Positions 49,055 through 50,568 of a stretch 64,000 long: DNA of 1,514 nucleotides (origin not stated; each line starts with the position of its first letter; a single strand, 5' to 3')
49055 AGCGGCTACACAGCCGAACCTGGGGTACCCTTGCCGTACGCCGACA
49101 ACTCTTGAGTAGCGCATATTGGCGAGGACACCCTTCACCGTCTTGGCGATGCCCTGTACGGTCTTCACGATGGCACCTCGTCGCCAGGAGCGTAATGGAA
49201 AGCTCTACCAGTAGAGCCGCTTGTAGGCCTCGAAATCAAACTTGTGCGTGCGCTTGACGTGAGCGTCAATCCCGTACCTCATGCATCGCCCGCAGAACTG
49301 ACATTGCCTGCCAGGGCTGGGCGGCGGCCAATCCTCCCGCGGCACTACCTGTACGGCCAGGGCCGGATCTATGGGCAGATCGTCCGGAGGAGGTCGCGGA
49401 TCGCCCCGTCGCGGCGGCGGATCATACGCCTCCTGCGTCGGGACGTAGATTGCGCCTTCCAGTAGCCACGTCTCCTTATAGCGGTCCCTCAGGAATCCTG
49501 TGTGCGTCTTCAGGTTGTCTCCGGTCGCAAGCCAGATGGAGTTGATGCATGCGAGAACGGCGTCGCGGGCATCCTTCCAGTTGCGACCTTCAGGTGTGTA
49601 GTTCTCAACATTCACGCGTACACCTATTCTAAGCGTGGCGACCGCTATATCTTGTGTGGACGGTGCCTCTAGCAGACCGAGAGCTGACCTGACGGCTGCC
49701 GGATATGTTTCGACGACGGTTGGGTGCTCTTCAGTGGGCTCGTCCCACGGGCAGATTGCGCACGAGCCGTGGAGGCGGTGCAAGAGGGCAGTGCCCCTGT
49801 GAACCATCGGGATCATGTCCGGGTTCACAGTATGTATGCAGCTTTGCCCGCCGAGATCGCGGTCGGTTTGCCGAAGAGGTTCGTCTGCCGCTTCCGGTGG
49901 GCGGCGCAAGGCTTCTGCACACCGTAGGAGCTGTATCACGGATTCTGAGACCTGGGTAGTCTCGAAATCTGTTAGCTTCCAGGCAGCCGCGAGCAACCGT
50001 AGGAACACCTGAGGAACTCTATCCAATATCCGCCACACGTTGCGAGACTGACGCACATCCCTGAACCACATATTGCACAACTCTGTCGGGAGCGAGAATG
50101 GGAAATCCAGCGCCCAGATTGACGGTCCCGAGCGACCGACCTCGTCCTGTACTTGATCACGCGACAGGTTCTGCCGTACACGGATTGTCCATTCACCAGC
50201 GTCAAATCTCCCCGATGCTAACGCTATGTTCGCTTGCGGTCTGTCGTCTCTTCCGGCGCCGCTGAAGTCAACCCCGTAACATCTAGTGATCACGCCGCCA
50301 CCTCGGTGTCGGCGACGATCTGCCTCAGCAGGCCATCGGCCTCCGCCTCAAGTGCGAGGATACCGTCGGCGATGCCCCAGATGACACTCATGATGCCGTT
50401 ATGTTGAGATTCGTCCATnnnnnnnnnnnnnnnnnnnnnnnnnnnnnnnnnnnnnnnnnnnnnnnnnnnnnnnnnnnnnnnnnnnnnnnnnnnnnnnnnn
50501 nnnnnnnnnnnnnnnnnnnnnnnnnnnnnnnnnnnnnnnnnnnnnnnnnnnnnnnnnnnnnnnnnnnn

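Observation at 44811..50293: Single-chain PHP-SMC ATPase (SbcCD-like) flanked by an MBL-fold hydrolase and a DUF429-like protein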

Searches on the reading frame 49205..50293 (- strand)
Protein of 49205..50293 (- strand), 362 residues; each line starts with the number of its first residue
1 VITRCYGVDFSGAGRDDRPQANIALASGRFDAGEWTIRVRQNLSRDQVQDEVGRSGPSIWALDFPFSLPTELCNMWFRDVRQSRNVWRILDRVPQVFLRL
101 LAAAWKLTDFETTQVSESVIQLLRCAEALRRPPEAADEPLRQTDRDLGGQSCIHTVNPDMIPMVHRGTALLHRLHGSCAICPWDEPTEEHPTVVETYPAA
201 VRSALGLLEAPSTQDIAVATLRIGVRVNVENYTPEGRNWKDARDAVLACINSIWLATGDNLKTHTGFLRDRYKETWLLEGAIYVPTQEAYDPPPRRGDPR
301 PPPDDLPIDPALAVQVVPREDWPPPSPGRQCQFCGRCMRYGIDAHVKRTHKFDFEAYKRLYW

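Call 6: search_protein_families(library=pfam, proteins=[window:49205-50293:-], max_evalue=0.1)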
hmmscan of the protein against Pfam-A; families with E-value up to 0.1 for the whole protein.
window:49205-50293:- (362 aa): 0 families

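Call 7: search_protein_families(library=padloc, proteins=[window:49205-50293:-], max_evalue=0.1)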
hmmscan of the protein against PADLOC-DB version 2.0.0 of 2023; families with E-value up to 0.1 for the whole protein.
window:49205-50293:- (362 aa): 0 families

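Call 8: search_protein_families(library=ncbifam, proteins=[window:49205-50293:-], max_evalue=0.1)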
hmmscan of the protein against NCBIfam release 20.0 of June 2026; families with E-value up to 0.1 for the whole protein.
window:49205-50293:- (362 aa): 0 families

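Call 21: find_homologous_proteins(query=window:49205-50293:-)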
Query window:49205-50293:- (362 aa): 1 proteins with E <= 0.001 among 4745 candidates.
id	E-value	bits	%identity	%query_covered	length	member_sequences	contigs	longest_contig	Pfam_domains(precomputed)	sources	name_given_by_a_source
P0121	3.6e-142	492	100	57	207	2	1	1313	-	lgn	-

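Call 37: search_protein_representatives(protein=window:49205-50293:-)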
Query: 362 residues. Proteins with E-value up to 0.001 (for the whole library): 68; up to 1e-10: 5; up to 1e-30: 2. The best 68 are listed.
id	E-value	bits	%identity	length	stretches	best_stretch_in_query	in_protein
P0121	1.1e-142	491.7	100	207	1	156-362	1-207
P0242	2.0e-46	174.9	48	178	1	3-170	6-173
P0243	3.6e-14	68.7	32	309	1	4-208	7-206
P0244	3.3e-13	65.5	35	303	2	146-209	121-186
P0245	6.9e-11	57.9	32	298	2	132-207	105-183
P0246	1.1e-10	57.3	41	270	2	137-210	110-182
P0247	2.1e-10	56.3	32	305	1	3-209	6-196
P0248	6.0e-10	54.8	33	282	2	137-208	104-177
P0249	9.1e-10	54.2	38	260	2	5-94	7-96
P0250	1.8e-09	53.2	36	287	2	3-92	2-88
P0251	2.1e-09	53.0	37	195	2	4-90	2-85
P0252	6.3e-09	51.4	35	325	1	5-184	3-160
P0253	9.9e-09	50.8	36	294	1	3-190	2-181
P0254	1.1e-08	50.6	35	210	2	140-208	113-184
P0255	1.6e-08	50.1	33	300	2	4-207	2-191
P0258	4.5e-08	48.6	30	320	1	6-206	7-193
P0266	4.6e-07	45.3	30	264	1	5-262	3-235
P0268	6.8e-07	44.7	31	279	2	138-288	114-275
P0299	2.8e-04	36.2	44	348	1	299-360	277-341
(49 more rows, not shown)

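Call 38: search_protein_families(library=pfam, proteins=[P0243, P0244, P0245, P0247, P0252, P0258, P0266, P0268, P0299, P0242], max_evalue=0.01)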
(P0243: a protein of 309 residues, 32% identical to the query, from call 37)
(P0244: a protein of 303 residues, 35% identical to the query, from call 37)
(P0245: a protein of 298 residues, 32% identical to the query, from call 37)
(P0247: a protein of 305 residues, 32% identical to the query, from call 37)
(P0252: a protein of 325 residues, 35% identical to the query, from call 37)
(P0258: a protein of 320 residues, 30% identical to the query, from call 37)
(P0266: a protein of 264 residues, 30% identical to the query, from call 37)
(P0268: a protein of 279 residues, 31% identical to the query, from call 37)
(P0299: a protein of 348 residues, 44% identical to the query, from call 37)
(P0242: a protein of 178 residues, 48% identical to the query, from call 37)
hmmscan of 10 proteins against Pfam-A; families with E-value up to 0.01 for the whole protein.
P0243 (309 aa): 1 family
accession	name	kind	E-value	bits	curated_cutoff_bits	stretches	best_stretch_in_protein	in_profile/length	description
PF04250.19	DUF429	-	6.2e-08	33.1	23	1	51-269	26-202/214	Protein of unknown function (DUF429)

P0244 (303 aa): 1 family
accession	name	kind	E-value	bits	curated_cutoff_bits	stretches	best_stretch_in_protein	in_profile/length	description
PF04250.19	DUF429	-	4.2e-08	33.6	23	1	163-257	122-205/214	Protein of unknown function (DUF429)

P0245 (298 aa): 1 family
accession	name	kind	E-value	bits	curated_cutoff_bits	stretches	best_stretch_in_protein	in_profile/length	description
PF04250.19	DUF429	-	2.9e-11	43.9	23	1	140-257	104-211/214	Protein of unknown function (DUF429)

P0247 (305 aa): 1 family
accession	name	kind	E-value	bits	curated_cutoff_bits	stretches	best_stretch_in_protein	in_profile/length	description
PF04250.19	DUF429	-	3.5e-11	43.7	23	1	10-260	1-204/214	Protein of unknown function (DUF429)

P0252 (325 aa): 0 families

P0258 (320 aa): 1 family
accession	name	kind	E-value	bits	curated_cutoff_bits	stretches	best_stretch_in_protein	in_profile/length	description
PF04250.19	DUF429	-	1.7e-07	31.6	23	1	48-269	28-211/214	Protein of unknown function (DUF429)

P0266 (264 aa): 0 families

P0268 (279 aa): 1 family
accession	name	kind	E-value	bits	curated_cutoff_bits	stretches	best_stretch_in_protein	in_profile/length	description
PF04250.19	DUF429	-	2.1e-09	37.9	23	1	6-260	1-214/214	Protein of unknown function (DUF429)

P0299 (348 aa): 0 families

P0242 (178 aa): 0 families

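Call 46: search_solved_structures(query=window:49205-50293:-, max_evalue=1)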
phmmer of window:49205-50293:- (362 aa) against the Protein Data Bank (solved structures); distinct sequences matched with E-value up to 1: 1.
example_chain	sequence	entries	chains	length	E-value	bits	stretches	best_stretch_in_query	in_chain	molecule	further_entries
8gel_A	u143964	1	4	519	0.14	14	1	83-161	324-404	sC4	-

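Call 73: find_encoding_contigs(protein=P0242, flank=6000, max_places=3)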
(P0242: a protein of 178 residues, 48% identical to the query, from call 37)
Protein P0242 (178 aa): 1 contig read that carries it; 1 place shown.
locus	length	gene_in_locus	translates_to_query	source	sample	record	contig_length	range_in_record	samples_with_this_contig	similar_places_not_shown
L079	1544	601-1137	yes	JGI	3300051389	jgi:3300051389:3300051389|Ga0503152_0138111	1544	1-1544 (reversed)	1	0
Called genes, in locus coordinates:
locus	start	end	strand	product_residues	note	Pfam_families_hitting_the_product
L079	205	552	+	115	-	-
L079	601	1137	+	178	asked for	-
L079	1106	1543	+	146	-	?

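Call 77: find_related_loci(query=A2, collection=metagenome_contigs, flank=7000)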
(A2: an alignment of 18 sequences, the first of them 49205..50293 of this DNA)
Query A2 (362 aa) in metagenome_contigs; peptide patterns used: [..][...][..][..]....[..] (x = any residue, [..] = any of these).
279 stretches matched a pattern; 86 encode a relative of the query (tblastn E <= 1e-3); the best 80 are kept; 80 distinct loci.
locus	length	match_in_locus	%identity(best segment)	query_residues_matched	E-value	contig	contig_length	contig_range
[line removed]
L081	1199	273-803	30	3-207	2e-17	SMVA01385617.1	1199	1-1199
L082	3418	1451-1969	30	7-207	7e-17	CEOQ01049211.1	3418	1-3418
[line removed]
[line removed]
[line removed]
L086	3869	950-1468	30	7-207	7e-16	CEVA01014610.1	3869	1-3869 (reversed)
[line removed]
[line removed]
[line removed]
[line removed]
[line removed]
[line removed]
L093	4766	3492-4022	31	3-207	2e-15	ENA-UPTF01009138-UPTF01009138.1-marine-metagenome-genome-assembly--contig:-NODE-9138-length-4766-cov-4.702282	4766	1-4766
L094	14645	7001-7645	27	7-248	4e-15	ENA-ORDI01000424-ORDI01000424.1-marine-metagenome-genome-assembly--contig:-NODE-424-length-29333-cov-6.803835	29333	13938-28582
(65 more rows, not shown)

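Call 98: predict_structure(alignment_id=A2)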
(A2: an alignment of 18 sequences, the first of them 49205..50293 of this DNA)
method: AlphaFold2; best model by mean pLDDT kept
length: 362 residues; sequences in the alignment: 18
mean_pLDDT: 74.4   pTM: 0.74
mean pLDDT of the five models: 74.4, 74.4, 73.3, 69.3, 69.1
residues with pLDDT >= 90: 110; 70-90: 127; 50-70: 55; < 50: 70
segments of 3 or more residues with pLDDT < 50: 289-327, 329-333, 337-354, 356-362
pLDDT, mean of each block of 10 residues (from residue 1): 90 78 93 93 93 96 92 75 86 85 68 61 60 66 88 85 91 95 91 95 86 83 87 72 94 88 74 75 71 39 39 35 47 44 31 41 37
secondary structure, 60 per line:
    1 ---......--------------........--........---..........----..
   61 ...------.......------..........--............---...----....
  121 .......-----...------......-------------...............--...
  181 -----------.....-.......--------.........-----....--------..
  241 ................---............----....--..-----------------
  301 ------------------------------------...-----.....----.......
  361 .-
elements in order: E4-9 E24-31 E34-41 H45-54 E59-63 H70-76 H83-92 H95-106 H117-127 H142-147 H161-174 E178-180 E192-196 H198-204 H213-221 E227-230 H239-256 H260-271 H276-279 H345-349 H354-361

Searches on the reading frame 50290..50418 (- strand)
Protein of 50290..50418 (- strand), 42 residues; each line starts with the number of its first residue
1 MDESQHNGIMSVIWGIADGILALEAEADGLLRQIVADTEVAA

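Call 70: search_protein_families(library=pfam, proteins=[window:50290-50418:-], max_evalue=0.05)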
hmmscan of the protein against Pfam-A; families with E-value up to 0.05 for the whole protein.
window:50290-50418:- (42 aa): 0 families
